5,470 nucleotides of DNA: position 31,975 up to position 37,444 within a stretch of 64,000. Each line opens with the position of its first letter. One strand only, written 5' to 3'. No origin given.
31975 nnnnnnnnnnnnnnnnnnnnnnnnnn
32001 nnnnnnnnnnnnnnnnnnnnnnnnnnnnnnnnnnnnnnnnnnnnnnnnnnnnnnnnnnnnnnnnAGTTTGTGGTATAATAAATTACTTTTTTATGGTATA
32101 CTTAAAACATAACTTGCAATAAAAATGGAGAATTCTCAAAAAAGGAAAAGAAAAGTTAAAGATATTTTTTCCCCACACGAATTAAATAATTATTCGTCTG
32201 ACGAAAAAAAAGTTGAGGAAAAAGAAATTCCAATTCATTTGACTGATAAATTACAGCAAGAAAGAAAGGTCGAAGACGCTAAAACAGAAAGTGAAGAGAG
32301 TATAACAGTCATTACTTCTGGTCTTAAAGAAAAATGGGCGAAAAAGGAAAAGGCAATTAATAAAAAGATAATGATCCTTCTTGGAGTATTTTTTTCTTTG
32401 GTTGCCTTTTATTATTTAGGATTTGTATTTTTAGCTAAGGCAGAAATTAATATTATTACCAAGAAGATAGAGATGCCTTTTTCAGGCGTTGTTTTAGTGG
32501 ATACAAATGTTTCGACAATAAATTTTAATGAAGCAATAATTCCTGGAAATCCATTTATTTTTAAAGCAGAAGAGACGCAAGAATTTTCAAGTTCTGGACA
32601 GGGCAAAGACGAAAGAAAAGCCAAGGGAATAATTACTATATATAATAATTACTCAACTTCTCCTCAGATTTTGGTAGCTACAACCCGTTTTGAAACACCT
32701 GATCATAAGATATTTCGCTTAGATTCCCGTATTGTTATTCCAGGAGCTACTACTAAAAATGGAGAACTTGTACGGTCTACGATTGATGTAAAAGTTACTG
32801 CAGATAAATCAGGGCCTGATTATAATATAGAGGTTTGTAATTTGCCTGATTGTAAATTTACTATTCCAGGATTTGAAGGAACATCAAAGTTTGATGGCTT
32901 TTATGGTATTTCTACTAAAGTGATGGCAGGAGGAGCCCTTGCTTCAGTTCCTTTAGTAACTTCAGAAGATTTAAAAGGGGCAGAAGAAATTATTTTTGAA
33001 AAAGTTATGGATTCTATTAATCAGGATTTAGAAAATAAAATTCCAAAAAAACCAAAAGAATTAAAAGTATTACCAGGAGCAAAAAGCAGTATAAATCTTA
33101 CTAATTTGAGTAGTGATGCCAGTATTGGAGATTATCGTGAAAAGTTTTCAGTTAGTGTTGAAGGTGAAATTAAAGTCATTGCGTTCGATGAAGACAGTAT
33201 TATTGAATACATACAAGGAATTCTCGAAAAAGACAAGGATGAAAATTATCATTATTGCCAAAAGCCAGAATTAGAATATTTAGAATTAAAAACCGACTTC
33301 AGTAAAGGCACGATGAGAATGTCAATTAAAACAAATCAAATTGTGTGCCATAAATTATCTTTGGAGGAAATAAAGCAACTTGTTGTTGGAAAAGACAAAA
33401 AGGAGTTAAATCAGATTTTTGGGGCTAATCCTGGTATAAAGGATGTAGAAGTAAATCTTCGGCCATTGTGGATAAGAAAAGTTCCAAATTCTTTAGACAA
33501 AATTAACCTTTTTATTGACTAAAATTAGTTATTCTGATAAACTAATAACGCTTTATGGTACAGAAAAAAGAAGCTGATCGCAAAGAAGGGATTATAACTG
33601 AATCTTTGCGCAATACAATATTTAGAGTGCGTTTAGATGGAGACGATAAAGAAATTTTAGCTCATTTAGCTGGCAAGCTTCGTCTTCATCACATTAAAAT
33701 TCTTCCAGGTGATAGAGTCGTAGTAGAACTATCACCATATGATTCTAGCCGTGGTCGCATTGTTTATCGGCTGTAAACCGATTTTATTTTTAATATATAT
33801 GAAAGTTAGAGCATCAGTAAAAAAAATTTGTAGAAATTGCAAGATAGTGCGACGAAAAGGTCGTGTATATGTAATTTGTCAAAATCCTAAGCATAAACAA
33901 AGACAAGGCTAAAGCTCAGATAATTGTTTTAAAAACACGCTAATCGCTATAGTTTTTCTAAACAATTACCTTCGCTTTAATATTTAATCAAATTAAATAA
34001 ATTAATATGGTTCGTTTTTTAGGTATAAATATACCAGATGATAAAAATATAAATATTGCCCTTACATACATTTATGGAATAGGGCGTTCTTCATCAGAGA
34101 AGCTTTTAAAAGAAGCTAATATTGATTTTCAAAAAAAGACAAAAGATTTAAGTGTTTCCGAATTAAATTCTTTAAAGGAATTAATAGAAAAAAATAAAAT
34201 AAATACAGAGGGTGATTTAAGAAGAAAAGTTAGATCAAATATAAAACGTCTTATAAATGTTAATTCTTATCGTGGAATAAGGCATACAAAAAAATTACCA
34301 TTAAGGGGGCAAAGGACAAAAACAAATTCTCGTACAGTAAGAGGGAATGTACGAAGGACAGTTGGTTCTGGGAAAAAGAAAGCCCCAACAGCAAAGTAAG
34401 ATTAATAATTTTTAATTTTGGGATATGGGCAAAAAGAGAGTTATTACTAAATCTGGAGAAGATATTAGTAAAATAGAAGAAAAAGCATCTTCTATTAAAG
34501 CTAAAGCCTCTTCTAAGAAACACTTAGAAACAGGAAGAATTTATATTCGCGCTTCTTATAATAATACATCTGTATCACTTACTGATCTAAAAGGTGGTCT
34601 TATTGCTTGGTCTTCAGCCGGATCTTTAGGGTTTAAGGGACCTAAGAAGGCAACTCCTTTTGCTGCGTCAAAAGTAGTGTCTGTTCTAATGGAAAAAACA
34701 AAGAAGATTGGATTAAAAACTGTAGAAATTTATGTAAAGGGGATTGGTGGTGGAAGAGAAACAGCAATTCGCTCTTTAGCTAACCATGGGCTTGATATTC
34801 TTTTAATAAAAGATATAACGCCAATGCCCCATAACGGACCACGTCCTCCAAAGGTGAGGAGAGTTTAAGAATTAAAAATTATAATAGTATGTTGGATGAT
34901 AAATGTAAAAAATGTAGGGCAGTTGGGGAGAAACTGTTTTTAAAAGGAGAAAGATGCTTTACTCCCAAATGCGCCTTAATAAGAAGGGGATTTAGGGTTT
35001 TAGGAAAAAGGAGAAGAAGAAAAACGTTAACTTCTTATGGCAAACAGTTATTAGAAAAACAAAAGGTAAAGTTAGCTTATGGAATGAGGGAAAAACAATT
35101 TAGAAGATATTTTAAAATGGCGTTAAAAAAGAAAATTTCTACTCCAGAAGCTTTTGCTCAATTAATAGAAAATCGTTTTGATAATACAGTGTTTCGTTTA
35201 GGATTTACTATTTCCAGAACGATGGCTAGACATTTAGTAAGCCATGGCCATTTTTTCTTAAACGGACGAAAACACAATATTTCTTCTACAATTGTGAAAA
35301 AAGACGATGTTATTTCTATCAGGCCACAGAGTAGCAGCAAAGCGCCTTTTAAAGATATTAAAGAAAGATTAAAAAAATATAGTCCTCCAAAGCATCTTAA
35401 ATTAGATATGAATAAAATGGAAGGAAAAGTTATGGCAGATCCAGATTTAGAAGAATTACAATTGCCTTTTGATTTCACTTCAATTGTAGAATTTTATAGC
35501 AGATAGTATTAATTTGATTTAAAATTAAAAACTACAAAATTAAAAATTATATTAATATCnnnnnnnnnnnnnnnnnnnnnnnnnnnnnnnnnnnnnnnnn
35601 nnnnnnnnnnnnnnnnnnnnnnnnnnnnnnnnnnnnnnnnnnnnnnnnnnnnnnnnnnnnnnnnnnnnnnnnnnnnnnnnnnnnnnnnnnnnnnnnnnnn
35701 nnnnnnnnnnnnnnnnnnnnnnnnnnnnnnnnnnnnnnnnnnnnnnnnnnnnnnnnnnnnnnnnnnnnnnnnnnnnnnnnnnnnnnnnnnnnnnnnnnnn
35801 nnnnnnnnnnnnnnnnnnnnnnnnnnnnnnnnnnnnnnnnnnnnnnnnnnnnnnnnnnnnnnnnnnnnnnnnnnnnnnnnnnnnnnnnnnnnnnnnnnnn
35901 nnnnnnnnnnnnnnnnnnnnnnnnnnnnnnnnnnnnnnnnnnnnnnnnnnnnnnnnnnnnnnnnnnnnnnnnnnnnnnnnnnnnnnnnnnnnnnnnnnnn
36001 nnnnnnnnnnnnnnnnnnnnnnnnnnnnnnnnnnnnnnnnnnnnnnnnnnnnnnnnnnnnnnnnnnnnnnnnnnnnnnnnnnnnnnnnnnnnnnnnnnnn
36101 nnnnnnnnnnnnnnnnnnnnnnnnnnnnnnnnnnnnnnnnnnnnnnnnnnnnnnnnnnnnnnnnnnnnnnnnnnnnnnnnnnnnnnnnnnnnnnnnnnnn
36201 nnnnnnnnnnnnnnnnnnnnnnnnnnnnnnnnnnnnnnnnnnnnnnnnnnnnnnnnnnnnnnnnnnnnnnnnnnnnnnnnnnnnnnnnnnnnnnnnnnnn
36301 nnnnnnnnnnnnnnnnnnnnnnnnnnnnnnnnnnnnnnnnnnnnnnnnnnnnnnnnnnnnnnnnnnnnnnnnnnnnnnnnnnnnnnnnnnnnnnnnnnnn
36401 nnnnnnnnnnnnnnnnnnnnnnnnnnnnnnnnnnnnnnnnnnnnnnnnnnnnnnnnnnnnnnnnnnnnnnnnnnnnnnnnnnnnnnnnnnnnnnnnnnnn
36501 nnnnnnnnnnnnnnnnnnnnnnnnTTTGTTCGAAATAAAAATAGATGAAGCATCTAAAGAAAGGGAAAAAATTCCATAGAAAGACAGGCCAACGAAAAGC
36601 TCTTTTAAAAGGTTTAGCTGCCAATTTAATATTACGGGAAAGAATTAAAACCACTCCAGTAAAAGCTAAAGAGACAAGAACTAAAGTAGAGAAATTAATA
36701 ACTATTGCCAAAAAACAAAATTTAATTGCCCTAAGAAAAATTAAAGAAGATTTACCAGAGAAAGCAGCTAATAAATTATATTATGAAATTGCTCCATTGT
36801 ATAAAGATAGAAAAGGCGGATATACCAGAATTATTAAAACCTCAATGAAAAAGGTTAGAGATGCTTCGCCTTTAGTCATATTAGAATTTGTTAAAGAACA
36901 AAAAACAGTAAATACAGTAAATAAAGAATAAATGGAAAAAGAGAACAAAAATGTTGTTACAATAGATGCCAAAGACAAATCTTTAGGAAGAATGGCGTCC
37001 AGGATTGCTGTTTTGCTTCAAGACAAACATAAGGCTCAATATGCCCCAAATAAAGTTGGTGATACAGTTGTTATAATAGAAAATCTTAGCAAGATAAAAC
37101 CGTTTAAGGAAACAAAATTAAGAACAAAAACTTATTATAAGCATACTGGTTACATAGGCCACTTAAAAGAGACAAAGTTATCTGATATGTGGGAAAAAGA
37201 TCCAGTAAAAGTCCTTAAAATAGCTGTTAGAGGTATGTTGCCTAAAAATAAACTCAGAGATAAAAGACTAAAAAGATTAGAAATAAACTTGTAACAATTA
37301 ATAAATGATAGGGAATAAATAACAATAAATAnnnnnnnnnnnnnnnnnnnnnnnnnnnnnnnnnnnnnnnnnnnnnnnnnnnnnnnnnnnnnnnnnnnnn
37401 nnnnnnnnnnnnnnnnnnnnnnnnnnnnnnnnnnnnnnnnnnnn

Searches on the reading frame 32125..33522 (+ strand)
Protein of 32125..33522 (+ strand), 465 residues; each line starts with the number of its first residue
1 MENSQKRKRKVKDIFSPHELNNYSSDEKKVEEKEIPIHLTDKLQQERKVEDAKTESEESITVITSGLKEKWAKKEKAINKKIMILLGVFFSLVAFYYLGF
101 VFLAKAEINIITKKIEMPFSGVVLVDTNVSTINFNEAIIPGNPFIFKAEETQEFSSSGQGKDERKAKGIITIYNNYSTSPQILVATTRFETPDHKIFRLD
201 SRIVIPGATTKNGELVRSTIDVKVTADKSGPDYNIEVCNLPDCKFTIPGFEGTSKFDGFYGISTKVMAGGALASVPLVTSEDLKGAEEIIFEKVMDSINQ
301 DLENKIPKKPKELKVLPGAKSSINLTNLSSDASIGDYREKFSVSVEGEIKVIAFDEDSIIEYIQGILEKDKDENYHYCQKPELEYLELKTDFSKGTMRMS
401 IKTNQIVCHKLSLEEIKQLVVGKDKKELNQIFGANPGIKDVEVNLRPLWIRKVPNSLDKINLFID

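Call 54: search_protein_families(library=pfam, proteins=[window:32125-33522:+], max_evalue=0.001)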
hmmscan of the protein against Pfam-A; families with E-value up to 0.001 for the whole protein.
window:32125-33522:+ (465 aa): 1 family
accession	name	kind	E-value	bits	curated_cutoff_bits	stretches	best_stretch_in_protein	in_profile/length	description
PF21110.3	GlxA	-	0.00062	20.8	27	0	165-266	1-105/105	GlxA beta barrel domain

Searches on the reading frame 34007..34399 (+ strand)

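Call 54: search_protein_families(library=pfam, proteins=[window:34007-34399:+], max_evalue=0.001)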
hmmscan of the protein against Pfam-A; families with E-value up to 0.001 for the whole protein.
window:34007-34399:+ (130 aa): 1 family
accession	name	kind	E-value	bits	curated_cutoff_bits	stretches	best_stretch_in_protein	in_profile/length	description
PF00416.27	Ribosomal_S13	-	2e-30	106.2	31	1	3-110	1-128/128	Ribosomal protein S13/S18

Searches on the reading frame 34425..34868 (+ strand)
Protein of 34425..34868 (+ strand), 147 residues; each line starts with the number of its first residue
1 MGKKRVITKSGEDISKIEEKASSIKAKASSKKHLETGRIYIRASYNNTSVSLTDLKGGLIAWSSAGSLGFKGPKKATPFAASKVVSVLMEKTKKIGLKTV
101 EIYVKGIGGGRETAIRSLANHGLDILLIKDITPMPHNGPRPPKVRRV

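Call 84: search_protein_families(library=pfam, proteins=[window:34425-34868:+], max_evalue=0.00001)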
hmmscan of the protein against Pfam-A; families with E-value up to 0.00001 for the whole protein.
window:34425-34868:+ (147 aa): 1 family
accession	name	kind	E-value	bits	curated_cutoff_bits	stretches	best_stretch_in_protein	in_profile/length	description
PF00411.24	Ribosomal_S11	-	5.9e-36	123.7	25.1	1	37-146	1-110/110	Ribosomal protein S11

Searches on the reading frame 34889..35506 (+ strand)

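Call 84: search_protein_families(library=pfam, proteins=[window:34889-35506:+], max_evalue=0.00001)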
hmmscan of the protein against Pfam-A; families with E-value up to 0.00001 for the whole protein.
window:34889-35506:+ (205 aa): 2 families
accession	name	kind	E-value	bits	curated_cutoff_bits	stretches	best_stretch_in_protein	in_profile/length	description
PF00163.24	Ribosomal_S4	-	7.6e-21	75.1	23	1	4-94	5-95/95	Ribosomal protein S4/S9 N-terminal domain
PF01479.30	S4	-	3.4e-11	43.1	22.8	1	96-142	2-48/48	S4 domain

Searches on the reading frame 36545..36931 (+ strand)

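Call 84: search_protein_families(library=pfam, proteins=[window:36545-36931:+], max_evalue=0.00001)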
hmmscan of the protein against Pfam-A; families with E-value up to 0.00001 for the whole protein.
window:36545-36931:+ (128 aa): 1 family
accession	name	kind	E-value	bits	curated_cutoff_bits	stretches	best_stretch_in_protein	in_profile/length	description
PF01196.24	Ribosomal_L17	-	1.4e-26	93.6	27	1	20-116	1-97/97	Ribosomal protein L17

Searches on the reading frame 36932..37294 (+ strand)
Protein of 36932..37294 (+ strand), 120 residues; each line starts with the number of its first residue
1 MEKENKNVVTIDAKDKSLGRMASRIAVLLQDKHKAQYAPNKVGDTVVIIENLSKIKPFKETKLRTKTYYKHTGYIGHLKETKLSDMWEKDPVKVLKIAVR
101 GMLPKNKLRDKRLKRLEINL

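Call 84: search_protein_families(library=pfam, proteins=[window:36932-37294:+], max_evalue=0.00001)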
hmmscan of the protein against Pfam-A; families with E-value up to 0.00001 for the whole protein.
window:36932-37294:+ (120 aa): 1 family
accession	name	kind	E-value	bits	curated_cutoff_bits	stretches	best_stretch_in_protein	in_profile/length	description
PF00572.24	Ribosomal_L13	-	8.9e-34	116.6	23.8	1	7-118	2-112/119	Ribosomal protein L13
